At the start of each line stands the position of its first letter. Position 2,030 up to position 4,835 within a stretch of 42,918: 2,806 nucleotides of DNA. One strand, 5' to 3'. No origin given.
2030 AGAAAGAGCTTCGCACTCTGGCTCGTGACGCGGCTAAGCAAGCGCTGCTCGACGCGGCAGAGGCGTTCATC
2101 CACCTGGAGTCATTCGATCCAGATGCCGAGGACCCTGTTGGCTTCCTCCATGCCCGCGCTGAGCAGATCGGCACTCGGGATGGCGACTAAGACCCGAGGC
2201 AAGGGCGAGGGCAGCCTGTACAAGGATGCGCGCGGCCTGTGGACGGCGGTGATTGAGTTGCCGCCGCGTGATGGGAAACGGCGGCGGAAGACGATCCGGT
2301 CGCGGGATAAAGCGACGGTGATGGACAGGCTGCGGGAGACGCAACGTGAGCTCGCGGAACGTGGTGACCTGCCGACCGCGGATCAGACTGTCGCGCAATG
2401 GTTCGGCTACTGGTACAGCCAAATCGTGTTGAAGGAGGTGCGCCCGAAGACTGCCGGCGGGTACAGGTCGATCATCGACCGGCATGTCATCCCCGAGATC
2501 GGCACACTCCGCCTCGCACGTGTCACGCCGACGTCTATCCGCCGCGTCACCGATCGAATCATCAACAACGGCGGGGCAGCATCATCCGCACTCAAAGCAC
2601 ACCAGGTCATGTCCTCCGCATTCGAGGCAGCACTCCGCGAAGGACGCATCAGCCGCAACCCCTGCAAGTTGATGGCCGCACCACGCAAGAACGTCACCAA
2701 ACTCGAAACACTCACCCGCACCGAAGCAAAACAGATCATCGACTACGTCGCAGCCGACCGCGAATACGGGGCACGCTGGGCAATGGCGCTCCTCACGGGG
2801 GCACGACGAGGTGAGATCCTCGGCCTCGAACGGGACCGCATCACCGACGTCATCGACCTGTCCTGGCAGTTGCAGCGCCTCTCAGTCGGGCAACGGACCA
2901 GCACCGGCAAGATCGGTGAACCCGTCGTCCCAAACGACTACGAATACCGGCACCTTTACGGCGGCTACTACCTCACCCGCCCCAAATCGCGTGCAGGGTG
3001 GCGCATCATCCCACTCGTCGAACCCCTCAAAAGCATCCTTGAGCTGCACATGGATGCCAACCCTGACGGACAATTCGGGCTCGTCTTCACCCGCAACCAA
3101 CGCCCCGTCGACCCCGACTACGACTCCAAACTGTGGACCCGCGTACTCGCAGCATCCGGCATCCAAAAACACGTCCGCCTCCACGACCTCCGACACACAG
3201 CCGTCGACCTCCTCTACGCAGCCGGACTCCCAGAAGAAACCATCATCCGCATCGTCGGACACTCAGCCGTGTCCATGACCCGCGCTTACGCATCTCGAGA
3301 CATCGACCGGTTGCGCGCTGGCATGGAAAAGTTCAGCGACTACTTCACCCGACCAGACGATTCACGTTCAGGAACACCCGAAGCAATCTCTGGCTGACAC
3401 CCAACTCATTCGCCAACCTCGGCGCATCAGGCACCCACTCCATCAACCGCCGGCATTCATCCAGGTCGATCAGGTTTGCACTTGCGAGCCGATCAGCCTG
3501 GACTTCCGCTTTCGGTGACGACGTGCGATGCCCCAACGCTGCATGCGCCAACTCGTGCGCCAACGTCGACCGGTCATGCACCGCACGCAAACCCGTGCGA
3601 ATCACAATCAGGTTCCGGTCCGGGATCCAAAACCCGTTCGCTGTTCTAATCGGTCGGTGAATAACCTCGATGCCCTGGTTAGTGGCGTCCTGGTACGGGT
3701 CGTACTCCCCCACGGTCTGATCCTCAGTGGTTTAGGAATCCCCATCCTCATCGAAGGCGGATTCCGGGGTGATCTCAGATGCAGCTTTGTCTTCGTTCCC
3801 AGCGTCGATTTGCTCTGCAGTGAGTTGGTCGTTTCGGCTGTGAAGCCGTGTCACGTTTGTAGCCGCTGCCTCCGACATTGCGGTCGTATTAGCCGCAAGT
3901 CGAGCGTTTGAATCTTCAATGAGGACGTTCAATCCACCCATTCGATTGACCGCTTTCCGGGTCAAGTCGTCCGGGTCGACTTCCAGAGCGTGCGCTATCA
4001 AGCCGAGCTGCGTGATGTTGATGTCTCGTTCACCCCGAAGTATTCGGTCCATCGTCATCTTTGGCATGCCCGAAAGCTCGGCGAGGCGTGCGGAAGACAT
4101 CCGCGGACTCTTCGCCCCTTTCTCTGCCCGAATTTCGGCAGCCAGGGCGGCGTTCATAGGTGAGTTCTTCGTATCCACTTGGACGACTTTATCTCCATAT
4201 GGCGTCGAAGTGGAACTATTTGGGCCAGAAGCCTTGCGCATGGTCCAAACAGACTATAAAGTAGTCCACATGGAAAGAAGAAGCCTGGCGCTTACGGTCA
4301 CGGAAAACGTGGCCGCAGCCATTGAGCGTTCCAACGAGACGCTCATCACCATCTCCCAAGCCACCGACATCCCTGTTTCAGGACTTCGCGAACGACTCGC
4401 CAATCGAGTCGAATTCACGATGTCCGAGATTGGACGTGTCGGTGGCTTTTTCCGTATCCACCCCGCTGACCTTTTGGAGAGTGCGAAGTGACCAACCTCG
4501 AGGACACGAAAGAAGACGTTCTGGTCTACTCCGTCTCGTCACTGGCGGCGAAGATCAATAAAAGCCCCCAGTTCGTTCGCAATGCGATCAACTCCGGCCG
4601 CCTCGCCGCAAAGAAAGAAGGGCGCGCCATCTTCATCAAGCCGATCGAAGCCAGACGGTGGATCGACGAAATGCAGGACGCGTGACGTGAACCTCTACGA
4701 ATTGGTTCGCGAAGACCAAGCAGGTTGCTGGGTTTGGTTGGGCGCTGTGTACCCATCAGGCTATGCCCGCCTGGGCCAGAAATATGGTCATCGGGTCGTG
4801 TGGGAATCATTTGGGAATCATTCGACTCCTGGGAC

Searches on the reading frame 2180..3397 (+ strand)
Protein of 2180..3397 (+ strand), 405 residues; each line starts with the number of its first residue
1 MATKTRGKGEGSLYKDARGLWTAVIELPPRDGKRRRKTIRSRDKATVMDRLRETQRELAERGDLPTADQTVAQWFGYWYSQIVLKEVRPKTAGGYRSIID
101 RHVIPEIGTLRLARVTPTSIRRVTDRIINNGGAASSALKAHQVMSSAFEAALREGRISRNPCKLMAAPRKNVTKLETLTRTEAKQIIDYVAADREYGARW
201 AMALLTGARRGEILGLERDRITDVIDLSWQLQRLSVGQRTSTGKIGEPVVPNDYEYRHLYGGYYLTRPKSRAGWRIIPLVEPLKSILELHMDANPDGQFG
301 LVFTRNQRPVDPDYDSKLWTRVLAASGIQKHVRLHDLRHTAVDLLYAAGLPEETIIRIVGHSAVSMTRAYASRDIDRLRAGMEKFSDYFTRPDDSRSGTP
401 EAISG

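Call 12: find_related_loci(query=window:2180-3397:+, collection=viral_contigs, flank=6000)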
Query window:2180-3397:+ (405 aa) in viral_contigs; peptide patterns used: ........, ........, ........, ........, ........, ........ (x = any residue, [..] = any of these).
4 stretches matched a pattern; 4 encode a relative of the query (tblastn E <= 1e-3); 4 distinct loci.
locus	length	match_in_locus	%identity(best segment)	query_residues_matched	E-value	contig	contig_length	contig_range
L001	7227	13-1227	52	8-401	3e-133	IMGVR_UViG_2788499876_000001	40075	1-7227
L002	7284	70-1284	52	8-401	5e-133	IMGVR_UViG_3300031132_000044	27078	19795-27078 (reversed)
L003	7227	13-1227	52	8-401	2e-132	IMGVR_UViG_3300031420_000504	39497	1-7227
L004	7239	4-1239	48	5-386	1e-114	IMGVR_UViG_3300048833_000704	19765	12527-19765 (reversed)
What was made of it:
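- Tried and rejected: The integrase hits there start at contig ends (call 12).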

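Call 34: find_related_loci(query=A4, collection=genome_contigs, flank=6000)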
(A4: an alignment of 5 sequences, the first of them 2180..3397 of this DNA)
Query A4 (405 aa) in genome_contigs; peptide patterns used: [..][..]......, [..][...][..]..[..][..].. (x = any residue, [..] = any of these).
45 stretches matched a pattern, but none encodes a relative of the query by tblastn (E <= 1e-3).

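Call 56: find_related_loci(query=A4, collection=metagenome_contigs, flank=10000)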
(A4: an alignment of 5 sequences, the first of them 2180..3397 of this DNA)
Query A4 (405 aa) in metagenome_contigs; peptide patterns used: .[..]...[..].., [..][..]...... (x = any residue, [..] = any of these).
371 stretches matched a pattern; 246 encode a relative of the query (tblastn E <= 1e-3); the best 80 are kept; 80 distinct loci.
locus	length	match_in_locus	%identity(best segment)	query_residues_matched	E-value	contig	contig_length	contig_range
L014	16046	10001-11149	77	1-389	0e+0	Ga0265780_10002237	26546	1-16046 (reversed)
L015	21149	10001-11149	75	1-389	0e+0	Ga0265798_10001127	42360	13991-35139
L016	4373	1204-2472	66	1-404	0e+0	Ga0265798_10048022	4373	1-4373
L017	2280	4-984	73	73-399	3e-178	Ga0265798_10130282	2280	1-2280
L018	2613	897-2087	56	6-403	8e-148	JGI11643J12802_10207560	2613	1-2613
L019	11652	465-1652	54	6-404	9e-138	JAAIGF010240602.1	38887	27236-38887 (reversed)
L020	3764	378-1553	54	6-400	1e-138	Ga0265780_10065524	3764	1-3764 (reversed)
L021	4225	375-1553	53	6-400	8e-136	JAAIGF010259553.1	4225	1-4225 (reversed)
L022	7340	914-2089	53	6-398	5e-133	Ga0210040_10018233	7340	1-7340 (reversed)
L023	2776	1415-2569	55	6-394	3e-139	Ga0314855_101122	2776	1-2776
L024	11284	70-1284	52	8-401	9e-132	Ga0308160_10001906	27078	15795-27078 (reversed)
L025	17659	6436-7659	52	5-401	8e-132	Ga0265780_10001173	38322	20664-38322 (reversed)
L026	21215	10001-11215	52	8-401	4e-131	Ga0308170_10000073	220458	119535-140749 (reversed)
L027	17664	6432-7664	53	2-401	4e-131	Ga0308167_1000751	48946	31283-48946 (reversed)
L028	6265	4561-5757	52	5-392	1e-130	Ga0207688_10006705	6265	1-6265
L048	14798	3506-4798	48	1-402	6e-115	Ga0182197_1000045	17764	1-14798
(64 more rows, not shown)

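Call 62: search_protein_families(library=pfam, proteins=[window:2180-3397:+], max_evalue=0.01)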
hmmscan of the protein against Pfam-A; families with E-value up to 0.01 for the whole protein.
window:2180-3397:+ (405 aa): 3 families
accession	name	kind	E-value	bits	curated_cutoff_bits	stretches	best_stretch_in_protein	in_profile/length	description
PF00589.27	Phage_integrase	-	4.1e-13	49.9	27.1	1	177-373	2-168/172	Phage integrase family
PF22022.2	Phage_int_M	-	3e-08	34.2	27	1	84-164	13-92/96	Phage integrase central domain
PF14659.12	Phage_int_SAM_3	-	1.4e-07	32.1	22.6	1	70-124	1-54/58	Phage integrase, N-terminal SAM-like domain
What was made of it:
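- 2180..3397 (+): Tyrosine integrase, the last gene of the rightward chain. PF00589, PF22022 and PF14659 (call 62).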

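Call 85: search_protein_families(library=pfam, proteins=[L014:8866-9138:+, L014:9216-9731:+, L014:8250-8495:-, L014:7933-8253:-, L014:7574-7936:-, L014:11534-11956:+, L014:11298-11573:+, L015:8364-8738:+, L015:9598-9960:+], max_evalue=0.05)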
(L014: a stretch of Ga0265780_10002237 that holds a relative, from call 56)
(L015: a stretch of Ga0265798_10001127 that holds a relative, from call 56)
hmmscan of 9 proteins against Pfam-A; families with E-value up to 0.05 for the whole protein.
L014:8866-9138:+ (90 aa): 0 families

L014:9216-9731:+ (171 aa): 2 families
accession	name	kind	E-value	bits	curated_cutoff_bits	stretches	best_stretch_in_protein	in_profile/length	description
PF13328.12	HD_4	-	2.5e-09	37.5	27.2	1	35-121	3-85/156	HD domain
PF01966.28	HD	-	0.00075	20.2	22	1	53-142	2-114/116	HD domain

L014:8250-8495:- (81 aa): 2 families
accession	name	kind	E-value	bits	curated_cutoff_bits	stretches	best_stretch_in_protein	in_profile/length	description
PF01402.27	RHH_1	-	0.0015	18.9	20.5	1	17-49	1-33/39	Ribbon-helix-helix protein, copG family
PF21983.2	NikA-like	-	0.012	16.2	27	0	16-53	5-42/72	Mobilization protein NikA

L014:7933-8253:- (106 aa): 0 families

L014:7574-7936:- (120 aa): 3 families
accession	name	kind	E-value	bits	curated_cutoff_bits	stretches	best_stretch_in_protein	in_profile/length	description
PF19993.5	DO-GTPase2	-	0.013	15.6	27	1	25-97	135-206/226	Double-GTPase 2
PF22242.1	6PGD_like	-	0.018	15.8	27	1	52-94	6-48/98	6-phosphogluconate dehydrogenase C-terminal domain-like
PF08954.16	Trimer_CC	-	0.02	14.9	27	1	52-84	9-44/52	Trimerisation motif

L014:11534-11956:+ (140 aa): 1 family
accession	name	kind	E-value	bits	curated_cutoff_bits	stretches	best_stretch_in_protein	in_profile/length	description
PF18625.7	EspB_PE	-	0.0095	16.8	29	0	36-57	54-74/77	ESX-1 secreted protein B PE domain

L014:11298-11573:+ (91 aa): 0 families

L015:8364-8738:+ (125 aa): 2 families
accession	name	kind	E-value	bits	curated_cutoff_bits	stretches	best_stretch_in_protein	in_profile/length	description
PF13392.12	HNH_3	-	3.2e-16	59.1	24.8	1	32-76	1-45/46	HNH endonuclease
PF05551.17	zf-His_Me_endon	-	0.00031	21.4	27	1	49-95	64-110/131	Zinc-binding loop region of homing endonuclease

L015:9598-9960:+ (121 aa): 2 families
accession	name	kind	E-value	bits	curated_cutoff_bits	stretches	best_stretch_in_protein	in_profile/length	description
PF13392.12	HNH_3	-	3.2e-11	43.1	24.8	1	36-79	3-46/46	HNH endonuclease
PF05551.17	zf-His_Me_endon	-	4.8e-05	24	27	1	52-94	65-107/131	Zinc-binding loop region of homing endonuclease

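Call 95: search_protein_families(library=pfam, proteins=[L048:7112-7921:+], max_evalue=0.01)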
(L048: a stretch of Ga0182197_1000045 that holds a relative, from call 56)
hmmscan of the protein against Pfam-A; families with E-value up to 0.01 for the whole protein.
L048:7112-7921:+ (270 aa): 0 families

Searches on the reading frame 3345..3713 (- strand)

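Call 62: search_protein_families(library=pfam, proteins=[window:3345-3713:-], max_evalue=0.01)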
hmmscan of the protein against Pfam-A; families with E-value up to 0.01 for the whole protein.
window:3345-3713:- (122 aa): 2 families
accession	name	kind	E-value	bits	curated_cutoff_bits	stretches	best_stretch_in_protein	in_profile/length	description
PF06114.19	Peptidase_M78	-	1.3e-09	38.4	22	1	12-111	3-118/123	IrrE N-terminal-like domain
PF20573.4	DUF6782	-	5.5e-05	23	27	1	9-76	50-119/241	Putative metallopeptidase family (DUF6782)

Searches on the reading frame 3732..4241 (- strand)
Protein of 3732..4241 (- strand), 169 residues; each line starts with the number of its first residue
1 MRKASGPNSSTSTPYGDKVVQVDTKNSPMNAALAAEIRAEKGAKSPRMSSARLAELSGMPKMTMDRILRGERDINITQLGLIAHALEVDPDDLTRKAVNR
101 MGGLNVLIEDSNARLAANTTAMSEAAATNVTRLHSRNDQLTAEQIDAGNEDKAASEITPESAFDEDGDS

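Call 62: search_protein_families(library=pfam, proteins=[window:3732-4241:-], max_evalue=0.01)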
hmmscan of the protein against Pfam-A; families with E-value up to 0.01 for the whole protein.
window:3732-4241:- (169 aa): 4 families
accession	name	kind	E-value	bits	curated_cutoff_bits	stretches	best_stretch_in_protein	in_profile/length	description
PF13443.12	HTH_26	-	1e-05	26.1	22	1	47-93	10-57/63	Cro/C1-type HTH DNA-binding domain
PF01381.28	HTH_3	-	2.3e-05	24.8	23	1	48-93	10-55/55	Helix-turn-helix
PF13560.12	HTH_31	-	0.00057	20.6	27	1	33-93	2-61/64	Helix-turn-helix domain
PF24822.1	DUF7712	-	0.0046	17.4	27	0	104-154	45-95/129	Family of unknown function (DUF7712)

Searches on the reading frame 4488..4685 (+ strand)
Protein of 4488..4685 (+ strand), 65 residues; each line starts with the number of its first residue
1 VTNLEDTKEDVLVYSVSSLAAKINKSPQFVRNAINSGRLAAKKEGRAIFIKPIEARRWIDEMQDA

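Call 62: search_protein_families(library=pfam, proteins=[window:4488-4685:+], max_evalue=0.01)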
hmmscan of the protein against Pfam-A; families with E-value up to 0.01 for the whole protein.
window:4488-4685:+ (65 aa): 1 family
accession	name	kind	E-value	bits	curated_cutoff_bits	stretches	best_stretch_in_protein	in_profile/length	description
PF12728.13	HTH_17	-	5.8e-05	23.7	27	1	14-61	2-49/51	Helix-turn-helix domain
